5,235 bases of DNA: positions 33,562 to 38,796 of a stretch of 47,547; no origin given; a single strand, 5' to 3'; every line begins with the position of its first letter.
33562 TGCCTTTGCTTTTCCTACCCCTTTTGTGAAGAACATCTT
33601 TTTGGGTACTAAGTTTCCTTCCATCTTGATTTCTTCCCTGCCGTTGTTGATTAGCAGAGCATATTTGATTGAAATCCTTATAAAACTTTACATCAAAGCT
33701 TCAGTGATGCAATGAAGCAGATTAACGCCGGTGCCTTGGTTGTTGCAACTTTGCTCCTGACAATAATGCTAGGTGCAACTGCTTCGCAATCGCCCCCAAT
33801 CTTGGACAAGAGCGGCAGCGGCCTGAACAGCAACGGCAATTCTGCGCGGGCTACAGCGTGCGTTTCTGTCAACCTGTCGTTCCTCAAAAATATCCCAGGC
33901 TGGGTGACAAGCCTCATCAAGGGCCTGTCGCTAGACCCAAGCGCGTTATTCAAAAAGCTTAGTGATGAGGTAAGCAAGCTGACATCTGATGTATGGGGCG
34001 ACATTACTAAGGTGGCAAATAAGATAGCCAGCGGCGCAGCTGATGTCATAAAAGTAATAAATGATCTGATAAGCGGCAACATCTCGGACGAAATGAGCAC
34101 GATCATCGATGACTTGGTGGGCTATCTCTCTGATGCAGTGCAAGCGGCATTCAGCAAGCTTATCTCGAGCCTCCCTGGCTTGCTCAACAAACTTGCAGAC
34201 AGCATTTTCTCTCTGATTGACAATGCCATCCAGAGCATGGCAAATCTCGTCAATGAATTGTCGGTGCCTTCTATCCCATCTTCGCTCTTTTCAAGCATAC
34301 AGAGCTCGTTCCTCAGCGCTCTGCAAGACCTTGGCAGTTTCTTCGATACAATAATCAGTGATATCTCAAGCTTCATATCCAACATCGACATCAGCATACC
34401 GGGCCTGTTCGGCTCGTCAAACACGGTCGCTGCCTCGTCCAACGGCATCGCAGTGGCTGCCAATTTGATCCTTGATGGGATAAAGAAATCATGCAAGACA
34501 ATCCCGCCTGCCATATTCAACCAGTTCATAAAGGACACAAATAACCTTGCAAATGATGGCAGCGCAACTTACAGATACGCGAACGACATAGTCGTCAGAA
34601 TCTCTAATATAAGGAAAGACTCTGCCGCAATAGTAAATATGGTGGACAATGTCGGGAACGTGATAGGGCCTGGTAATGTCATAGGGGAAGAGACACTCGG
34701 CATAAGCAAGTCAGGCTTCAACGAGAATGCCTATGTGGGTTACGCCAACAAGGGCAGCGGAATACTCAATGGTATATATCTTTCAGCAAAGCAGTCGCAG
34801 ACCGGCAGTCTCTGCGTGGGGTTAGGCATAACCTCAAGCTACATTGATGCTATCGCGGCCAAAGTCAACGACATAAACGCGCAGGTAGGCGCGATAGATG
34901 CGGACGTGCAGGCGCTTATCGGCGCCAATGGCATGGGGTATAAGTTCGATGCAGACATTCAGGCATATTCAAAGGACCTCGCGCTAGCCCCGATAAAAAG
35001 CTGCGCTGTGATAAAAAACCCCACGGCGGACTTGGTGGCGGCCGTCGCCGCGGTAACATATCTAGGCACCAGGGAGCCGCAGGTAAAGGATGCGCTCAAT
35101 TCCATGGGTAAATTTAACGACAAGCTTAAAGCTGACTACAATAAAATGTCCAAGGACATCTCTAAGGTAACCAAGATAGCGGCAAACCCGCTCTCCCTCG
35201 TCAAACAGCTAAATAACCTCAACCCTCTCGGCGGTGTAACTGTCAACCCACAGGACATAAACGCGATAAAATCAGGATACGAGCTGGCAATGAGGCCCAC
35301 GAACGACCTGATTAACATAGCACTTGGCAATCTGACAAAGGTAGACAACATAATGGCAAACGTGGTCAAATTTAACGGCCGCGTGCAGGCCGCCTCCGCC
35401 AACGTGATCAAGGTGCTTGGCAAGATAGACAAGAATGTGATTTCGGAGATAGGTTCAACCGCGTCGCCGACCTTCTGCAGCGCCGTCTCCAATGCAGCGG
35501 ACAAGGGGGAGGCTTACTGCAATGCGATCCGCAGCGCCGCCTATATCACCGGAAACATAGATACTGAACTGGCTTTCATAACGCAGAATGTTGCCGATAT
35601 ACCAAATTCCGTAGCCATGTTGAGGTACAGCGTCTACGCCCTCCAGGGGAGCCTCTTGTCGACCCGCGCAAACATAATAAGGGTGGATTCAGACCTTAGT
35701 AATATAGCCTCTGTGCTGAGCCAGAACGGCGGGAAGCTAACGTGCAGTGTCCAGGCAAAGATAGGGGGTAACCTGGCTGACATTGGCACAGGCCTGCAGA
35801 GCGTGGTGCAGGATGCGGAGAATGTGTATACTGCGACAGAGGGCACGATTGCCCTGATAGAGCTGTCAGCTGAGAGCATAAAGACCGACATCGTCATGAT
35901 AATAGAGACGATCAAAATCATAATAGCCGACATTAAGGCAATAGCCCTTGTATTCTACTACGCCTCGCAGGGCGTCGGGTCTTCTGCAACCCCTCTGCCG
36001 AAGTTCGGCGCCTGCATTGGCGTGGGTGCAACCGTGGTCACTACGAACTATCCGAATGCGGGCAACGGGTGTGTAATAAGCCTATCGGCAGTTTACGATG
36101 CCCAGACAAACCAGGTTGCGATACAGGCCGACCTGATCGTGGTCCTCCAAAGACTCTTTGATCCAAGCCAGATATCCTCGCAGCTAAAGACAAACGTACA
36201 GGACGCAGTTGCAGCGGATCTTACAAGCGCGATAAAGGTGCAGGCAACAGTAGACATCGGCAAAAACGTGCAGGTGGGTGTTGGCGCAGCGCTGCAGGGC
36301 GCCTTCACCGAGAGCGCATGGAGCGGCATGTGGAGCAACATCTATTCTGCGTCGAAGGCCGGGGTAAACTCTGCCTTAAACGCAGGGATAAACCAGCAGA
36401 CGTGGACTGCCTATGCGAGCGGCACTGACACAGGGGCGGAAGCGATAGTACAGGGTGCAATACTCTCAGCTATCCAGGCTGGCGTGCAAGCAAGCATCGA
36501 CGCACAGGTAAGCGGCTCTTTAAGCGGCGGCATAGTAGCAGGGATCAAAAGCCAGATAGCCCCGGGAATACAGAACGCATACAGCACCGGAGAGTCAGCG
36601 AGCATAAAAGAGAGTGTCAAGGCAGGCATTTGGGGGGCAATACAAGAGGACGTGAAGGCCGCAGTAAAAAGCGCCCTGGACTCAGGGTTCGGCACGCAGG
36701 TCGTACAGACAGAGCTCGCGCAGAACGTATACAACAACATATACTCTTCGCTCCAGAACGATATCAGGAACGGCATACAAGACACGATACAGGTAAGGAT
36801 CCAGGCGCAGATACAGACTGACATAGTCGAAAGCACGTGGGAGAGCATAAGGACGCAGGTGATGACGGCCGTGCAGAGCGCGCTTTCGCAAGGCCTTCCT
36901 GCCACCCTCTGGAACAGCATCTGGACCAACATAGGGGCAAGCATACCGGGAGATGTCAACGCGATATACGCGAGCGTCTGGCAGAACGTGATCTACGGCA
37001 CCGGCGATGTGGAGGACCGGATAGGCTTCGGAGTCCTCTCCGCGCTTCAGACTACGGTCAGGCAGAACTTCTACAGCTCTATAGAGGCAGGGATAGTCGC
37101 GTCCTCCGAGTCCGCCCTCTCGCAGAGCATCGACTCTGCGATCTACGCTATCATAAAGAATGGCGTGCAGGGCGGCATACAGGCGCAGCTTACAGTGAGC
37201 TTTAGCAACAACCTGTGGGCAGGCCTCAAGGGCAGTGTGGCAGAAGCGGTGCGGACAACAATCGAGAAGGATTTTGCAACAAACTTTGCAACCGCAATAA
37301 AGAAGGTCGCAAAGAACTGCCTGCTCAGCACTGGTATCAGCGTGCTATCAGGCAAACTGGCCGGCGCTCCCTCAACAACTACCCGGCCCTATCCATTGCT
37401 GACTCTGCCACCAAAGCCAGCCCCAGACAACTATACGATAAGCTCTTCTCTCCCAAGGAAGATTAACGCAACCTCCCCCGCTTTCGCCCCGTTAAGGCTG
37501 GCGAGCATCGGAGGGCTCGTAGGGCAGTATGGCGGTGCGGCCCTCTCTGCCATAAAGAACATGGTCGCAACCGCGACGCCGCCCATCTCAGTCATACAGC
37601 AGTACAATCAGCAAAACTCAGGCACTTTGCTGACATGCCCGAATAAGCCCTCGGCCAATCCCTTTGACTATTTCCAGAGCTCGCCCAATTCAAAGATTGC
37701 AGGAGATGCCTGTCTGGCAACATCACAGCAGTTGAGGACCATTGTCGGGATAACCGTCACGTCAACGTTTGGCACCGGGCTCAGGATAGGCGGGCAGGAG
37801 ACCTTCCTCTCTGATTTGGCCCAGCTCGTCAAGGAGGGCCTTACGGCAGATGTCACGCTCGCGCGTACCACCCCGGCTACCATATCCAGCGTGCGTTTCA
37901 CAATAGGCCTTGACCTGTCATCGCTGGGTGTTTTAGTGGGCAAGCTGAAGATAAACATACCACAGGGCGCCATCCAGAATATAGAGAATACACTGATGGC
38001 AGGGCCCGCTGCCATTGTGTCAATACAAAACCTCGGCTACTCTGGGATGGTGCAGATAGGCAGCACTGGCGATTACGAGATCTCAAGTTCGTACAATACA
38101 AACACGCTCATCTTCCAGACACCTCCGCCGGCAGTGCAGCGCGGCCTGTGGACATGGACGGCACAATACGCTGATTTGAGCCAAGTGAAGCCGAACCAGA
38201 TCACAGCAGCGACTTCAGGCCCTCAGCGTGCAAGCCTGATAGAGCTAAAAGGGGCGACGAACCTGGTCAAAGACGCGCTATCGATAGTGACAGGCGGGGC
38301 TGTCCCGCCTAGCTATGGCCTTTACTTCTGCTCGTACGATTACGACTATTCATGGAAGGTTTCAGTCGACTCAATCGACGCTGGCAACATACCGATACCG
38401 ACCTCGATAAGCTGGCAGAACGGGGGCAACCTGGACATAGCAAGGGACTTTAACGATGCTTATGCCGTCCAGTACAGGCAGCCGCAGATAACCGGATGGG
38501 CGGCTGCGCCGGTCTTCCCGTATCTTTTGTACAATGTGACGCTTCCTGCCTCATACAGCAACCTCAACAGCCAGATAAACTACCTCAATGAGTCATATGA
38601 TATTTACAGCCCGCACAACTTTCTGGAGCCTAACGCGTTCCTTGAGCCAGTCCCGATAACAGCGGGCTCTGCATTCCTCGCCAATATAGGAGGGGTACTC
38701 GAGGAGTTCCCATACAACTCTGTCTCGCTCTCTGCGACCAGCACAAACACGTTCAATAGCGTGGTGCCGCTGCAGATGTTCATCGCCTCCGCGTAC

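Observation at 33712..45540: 11.8-kb gene for a 3,942-aa membrane-anchored surface protein with no recognisable family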

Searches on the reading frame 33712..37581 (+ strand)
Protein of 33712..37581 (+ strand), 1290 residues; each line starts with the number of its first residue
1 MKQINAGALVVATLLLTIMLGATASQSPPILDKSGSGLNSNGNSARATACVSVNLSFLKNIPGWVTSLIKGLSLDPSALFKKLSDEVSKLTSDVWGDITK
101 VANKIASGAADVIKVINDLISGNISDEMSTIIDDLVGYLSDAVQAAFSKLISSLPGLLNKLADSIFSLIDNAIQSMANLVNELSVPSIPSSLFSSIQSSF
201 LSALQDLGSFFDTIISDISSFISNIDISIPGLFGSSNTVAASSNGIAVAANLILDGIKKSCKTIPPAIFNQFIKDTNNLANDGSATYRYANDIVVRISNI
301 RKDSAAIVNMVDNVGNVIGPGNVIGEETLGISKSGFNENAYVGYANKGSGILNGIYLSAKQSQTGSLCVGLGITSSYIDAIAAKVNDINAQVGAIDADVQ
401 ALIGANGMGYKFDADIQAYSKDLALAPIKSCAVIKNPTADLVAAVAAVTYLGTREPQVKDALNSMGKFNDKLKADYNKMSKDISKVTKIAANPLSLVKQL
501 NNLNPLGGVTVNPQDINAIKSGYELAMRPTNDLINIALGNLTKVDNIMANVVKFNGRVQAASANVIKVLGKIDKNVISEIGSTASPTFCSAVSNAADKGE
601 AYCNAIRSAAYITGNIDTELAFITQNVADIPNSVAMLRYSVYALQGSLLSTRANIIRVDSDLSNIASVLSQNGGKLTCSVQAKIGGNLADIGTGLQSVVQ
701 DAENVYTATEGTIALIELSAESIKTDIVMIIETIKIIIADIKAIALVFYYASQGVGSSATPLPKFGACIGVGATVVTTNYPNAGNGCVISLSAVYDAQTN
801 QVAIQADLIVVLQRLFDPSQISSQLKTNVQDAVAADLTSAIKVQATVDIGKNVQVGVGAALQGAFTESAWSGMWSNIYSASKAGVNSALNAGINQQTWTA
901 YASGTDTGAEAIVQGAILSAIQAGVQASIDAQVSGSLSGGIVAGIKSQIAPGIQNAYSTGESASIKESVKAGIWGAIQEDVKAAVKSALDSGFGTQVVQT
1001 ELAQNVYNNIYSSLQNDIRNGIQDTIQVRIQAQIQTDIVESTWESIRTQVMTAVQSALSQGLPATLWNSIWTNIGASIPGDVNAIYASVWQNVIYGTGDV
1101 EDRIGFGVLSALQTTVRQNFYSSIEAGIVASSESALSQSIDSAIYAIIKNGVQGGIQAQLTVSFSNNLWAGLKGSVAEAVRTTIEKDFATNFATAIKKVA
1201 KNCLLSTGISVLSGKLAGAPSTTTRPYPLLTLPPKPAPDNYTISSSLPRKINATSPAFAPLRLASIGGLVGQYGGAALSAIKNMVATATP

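Call 28: search_solved_structures(query=window:33712-37548:+, max_evalue=1)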
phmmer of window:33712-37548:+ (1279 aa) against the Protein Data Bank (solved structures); distinct sequences matched with E-value up to 1: 1.
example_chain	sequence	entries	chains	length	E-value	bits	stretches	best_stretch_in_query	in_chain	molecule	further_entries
5tsz_A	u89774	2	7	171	0.087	14.2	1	976-1034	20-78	Pv cell-traversal protein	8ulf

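Call 46: find_homologous_proteins(query=window:33712-37581:+, max_evalue=0.001)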
Query window:33712-37581:+: 8000 candidates shared short words with the query, none scored E <= 0.001.

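Call 61: search_protein_representatives(protein=window:33712-37311:+)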
Query: 1200 residues. Proteins with E-value up to 0.001 (for the whole library): 19; up to 1e-10: 3; up to 1e-30: 3. The best 19 are listed.
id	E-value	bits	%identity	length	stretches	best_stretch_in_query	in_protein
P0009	0.0e+00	2509.1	100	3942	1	1-1200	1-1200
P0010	8.2e-69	249.6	27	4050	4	592-1191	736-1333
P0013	1.4e-44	169.4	25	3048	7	908-1055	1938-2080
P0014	9.0e-08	47.5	27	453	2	1017-1093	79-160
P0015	2.2e-07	46.2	19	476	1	913-1130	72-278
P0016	2.2e-07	46.2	22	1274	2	1022-1192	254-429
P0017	4.8e-07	45.1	19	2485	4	846-1142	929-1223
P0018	2.4e-05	39.5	37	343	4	152-208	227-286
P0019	4.2e-05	38.6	21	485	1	954-1134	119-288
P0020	1.5e-04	36.8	23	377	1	1000-1089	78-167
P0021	1.6e-04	36.7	20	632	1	909-1121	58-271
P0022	1.7e-04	36.7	18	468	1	910-1088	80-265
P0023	1.9e-04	36.5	16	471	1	964-1186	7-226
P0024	2.3e-04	36.2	19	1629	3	965-1084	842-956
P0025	3.5e-04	35.6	27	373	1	1034-1184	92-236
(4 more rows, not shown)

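Call 84: predict_structure(alignment_id=A4)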
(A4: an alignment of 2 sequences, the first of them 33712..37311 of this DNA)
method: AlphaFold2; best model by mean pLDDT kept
length: 1200 residues; sequences in the alignment: 2
mean_pLDDT: 35.1   pTM: 0.25
mean pLDDT of the five models: 35.1, 33.4, 31.7, 30.8, 27.9
residues with pLDDT >= 90: 0; 70-90: 0; 50-70: 55; < 50: 1145
segments of 3 or more residues with pLDDT < 50: 1-855, 865-893, 906-908, 915-928, 931-936, 951-976, 991-1004, 1012-1200
pLDDT, mean of each block of 10 residues (from residue 1): 26 29 24 27 24 26 29 31 35 34 35 37 36 34 36 37 39 37 36 37 35 34 30 28 27 26 25 27 32 40 40 31 28 31 27 25 24 33 43 42 32 31 26 24 28 32 37 40 35 32 31 34 34 37 39 39 34 30 34 35 31 29 36 40 43 43 41 36 38 41 41 40 38 39 35 28 21 21 23 21 25 31 34 34 38 48 48 47 46 52 51 49 48 50 54 42 40 49 53 38 49 46 38 35 40 37 39 37 35 32 33 36 35 30 31 27 28 31 32 30
secondary structure, 60 per line:
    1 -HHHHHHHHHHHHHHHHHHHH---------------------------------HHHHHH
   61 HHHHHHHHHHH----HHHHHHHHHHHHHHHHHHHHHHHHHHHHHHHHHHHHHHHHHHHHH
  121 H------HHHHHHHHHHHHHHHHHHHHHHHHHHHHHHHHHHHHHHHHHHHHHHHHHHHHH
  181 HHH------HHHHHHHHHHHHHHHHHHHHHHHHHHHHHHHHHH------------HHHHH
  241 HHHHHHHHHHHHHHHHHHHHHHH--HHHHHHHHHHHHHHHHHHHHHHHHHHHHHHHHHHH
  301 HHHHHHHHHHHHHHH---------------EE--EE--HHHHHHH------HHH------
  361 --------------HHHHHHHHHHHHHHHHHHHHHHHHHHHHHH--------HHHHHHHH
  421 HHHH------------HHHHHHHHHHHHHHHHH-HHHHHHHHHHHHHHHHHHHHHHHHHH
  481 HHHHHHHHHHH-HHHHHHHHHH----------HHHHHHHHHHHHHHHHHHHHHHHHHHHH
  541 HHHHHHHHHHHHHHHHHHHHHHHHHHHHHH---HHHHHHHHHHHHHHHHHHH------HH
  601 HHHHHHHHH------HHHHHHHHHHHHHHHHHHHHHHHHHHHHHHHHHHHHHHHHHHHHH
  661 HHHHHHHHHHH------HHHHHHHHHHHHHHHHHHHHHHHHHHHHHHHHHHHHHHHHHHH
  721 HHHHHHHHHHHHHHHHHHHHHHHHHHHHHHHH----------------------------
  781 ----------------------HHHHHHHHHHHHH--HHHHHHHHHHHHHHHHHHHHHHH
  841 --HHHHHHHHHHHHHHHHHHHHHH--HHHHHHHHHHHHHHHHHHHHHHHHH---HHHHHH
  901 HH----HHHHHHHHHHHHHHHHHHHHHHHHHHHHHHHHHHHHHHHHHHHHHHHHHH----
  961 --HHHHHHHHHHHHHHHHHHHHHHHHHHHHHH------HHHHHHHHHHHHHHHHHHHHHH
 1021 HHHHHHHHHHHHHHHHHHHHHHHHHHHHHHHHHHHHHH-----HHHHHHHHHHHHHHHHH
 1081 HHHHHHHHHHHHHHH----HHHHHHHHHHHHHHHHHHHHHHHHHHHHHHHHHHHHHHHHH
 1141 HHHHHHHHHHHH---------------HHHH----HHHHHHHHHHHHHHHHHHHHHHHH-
elements in order (helices of 4 or more, strands of 3 or more residues): H2-21 H55-71 H76-121 H128-183 H190-223 H236-263 H266-315 H339-345 H375-404 H413-424 H437-453 H455-491 H493-502 H513-570 H574-592 H599-609 H616-671 H678-752 H803-815 H818-840 H843-864 H867-891 H895-902 H907-956 H963-992 H999-1058 H1064-1095 H1100-1152 H1168-1171 H1176-1199

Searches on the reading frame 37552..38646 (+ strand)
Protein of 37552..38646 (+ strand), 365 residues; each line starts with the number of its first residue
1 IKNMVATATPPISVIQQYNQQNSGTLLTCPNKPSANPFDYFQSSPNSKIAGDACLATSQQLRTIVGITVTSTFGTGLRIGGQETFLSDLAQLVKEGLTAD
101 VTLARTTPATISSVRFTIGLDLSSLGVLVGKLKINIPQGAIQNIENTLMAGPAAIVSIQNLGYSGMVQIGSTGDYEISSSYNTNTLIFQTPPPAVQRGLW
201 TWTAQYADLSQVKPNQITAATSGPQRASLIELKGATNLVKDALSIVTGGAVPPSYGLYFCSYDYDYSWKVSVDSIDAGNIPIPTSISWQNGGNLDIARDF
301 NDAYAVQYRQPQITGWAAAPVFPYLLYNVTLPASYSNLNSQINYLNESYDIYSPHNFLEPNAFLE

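Call 89: search_solved_structures(query=A8, max_evalue=5)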
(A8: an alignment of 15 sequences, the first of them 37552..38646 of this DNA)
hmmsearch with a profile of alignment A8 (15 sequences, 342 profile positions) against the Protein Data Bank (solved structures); distinct sequences matched with E-value up to 5: 0.
